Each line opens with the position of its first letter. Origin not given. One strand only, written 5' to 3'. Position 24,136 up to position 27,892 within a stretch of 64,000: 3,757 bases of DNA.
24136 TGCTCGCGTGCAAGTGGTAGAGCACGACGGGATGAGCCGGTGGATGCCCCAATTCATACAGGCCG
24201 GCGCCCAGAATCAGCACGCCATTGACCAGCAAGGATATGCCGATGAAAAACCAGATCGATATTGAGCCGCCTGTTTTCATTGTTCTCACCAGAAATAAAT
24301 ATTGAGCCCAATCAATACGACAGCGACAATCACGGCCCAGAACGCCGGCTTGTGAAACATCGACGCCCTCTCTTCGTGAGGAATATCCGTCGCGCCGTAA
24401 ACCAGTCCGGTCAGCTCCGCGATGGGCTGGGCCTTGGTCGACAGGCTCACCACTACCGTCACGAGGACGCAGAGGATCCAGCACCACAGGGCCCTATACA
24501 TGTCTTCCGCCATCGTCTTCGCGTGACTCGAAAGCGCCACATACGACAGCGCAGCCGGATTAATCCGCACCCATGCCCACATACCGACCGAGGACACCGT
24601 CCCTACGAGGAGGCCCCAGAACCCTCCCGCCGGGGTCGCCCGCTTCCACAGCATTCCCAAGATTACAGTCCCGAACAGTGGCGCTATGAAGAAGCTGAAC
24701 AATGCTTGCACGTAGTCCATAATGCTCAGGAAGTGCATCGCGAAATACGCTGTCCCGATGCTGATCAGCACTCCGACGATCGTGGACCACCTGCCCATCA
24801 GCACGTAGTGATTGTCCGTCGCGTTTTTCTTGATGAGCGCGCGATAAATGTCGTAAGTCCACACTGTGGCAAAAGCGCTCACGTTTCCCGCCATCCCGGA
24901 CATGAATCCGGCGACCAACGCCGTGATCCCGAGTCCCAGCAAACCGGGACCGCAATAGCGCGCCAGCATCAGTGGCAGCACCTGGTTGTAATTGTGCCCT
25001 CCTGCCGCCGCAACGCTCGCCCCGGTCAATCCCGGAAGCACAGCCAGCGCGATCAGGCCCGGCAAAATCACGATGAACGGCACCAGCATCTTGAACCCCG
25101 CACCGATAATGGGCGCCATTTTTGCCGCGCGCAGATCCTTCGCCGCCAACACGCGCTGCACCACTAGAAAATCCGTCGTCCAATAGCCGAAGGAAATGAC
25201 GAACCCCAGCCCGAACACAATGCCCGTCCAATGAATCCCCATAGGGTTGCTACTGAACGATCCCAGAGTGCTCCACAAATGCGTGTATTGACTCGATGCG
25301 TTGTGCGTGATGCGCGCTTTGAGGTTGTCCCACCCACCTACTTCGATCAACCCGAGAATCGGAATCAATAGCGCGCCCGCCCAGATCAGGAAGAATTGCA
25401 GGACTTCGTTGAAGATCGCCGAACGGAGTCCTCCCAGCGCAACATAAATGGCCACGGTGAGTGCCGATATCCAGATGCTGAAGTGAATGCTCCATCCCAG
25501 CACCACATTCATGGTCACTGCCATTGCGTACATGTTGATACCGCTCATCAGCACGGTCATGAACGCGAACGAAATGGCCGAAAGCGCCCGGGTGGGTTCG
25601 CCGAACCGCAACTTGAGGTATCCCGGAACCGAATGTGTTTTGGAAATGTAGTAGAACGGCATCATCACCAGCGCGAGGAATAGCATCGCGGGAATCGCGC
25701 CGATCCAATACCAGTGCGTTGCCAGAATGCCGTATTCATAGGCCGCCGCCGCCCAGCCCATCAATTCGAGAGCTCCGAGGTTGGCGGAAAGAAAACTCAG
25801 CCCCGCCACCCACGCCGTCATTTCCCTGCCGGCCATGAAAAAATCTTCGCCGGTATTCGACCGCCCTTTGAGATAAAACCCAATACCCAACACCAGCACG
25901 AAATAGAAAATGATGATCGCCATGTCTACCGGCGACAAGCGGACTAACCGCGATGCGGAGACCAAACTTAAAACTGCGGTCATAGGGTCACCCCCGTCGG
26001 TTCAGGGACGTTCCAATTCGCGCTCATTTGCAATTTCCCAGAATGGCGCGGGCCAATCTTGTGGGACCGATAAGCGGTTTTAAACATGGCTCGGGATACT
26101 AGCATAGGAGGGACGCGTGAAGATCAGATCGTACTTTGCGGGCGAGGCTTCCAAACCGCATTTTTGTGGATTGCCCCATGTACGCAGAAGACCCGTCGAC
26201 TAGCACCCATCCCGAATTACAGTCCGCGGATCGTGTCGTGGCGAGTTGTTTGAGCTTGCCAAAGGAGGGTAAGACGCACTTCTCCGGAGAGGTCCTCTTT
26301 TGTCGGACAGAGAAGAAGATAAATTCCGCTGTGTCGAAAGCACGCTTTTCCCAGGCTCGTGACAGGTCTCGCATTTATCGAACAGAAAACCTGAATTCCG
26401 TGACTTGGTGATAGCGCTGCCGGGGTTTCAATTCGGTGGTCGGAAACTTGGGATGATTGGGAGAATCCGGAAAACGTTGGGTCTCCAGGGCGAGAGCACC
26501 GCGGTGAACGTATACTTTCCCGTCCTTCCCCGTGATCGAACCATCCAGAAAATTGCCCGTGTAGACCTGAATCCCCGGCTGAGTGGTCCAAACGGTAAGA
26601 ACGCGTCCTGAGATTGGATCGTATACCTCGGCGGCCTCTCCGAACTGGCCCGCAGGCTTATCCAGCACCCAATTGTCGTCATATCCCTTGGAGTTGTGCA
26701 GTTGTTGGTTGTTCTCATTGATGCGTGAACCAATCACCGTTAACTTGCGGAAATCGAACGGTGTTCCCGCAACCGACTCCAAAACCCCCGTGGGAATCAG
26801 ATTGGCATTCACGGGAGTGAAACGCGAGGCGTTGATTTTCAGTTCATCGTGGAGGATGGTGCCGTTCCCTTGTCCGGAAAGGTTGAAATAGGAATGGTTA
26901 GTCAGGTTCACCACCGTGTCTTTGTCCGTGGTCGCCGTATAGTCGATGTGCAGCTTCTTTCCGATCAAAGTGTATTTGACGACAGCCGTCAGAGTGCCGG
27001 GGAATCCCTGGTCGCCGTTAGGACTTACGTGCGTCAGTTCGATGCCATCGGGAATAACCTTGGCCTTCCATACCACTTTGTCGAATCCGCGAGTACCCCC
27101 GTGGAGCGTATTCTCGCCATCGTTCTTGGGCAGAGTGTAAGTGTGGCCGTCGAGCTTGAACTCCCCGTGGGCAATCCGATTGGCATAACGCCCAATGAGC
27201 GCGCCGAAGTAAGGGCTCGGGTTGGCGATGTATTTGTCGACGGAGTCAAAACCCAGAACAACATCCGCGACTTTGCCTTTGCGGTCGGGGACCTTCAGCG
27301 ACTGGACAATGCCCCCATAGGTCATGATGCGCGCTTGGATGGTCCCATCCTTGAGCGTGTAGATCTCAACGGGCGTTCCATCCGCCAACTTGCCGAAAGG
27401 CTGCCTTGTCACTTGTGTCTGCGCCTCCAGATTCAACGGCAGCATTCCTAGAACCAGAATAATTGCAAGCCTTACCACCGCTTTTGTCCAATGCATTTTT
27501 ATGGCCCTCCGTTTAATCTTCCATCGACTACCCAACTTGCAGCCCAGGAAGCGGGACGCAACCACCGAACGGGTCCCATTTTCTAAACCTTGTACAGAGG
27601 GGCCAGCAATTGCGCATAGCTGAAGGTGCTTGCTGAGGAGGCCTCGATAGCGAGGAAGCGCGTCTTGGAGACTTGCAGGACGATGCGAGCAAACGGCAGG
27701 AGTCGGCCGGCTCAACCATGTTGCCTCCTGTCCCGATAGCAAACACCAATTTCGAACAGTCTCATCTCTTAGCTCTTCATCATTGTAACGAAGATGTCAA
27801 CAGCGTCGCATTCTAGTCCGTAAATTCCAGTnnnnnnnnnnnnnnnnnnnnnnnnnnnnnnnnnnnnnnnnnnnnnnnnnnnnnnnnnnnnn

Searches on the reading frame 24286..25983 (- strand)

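Call 44: search_protein_families(library=pfam, proteins=[window:24286-25983:-], max_evalue=0.00001)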
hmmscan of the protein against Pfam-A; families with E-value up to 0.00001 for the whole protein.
window:24286-25983:- (565 aa): 1 family
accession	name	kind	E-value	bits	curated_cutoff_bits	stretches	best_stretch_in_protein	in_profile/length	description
PF00474.23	SSF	-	5.2e-55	187.4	22.8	1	48-461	1-406/406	Sodium:solute symporter family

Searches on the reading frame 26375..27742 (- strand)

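Call 44: search_protein_families(library=pfam, proteins=[window:26375-27742:-], max_evalue=0.00001)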
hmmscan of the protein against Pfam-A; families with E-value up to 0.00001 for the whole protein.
window:26375-27742:- (455 aa): 1 family
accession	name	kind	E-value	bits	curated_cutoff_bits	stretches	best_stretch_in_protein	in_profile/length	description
PF01263.26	Aldose_epim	-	7.7e-94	314.9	27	1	127-450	2-298/299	Aldose 1-epimerase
